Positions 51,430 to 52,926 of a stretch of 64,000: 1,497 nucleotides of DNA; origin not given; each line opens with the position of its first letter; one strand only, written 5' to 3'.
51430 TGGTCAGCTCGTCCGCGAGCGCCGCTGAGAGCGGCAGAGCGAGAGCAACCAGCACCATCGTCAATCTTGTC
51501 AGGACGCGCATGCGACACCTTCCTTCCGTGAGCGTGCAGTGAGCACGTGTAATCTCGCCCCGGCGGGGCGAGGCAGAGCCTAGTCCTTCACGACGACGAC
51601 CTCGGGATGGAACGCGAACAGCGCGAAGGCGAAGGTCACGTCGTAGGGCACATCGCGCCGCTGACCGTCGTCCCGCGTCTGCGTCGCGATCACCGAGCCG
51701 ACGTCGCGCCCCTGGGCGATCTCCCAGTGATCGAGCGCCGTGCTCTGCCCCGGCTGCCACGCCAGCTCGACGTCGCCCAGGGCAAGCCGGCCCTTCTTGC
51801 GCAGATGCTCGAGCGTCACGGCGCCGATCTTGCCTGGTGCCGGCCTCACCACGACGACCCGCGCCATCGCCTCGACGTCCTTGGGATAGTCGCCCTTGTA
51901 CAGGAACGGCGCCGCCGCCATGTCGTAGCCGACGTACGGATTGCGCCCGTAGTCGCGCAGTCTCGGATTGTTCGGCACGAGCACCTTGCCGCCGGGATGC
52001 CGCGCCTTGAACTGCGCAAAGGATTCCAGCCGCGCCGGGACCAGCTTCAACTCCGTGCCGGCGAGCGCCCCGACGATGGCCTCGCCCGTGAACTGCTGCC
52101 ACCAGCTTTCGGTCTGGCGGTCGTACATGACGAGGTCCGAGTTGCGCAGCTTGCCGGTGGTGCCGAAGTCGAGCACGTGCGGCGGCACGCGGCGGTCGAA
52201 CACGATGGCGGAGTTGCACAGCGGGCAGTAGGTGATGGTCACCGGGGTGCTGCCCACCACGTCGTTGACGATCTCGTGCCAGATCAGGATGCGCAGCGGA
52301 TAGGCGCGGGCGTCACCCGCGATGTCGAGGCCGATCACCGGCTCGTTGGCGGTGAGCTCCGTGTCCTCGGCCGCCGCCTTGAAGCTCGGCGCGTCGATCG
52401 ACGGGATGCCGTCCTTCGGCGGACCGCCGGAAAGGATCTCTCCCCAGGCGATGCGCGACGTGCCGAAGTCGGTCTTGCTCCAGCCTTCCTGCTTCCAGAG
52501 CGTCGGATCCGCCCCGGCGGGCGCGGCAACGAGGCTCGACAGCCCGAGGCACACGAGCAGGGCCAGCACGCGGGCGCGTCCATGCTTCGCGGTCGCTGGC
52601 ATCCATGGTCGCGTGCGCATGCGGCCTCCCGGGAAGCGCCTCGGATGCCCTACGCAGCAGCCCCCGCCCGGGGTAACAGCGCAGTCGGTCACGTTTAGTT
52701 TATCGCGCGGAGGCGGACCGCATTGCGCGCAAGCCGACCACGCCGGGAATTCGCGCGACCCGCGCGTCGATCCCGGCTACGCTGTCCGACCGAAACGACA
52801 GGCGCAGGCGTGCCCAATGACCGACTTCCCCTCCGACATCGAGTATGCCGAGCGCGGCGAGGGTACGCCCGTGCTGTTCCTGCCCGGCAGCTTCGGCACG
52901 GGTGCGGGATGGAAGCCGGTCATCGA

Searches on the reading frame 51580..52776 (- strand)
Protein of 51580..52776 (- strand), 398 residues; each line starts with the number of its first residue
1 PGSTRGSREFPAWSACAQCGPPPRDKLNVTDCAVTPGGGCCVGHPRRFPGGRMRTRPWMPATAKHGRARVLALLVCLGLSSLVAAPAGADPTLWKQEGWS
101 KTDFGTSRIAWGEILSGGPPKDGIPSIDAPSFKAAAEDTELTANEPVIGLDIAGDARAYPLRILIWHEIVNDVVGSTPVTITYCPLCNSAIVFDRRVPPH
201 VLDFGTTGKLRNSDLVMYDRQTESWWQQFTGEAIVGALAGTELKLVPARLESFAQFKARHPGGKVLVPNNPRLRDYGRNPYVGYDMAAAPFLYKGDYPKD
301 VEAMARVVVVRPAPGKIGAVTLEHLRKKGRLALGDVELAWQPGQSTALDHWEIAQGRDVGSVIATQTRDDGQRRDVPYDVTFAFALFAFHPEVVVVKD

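Call 7: search_protein_families(library=pfam, proteins=[window:51580-52776:-], max_evalue=0.001)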
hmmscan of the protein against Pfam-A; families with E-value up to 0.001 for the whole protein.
window:51580-52776:- (398 aa): 1 family
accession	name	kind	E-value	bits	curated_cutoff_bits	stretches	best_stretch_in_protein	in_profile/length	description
PF11376.13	DUF3179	-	9.3e-85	285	27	1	121-392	1-291/292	Protein of unknown function (DUF3179)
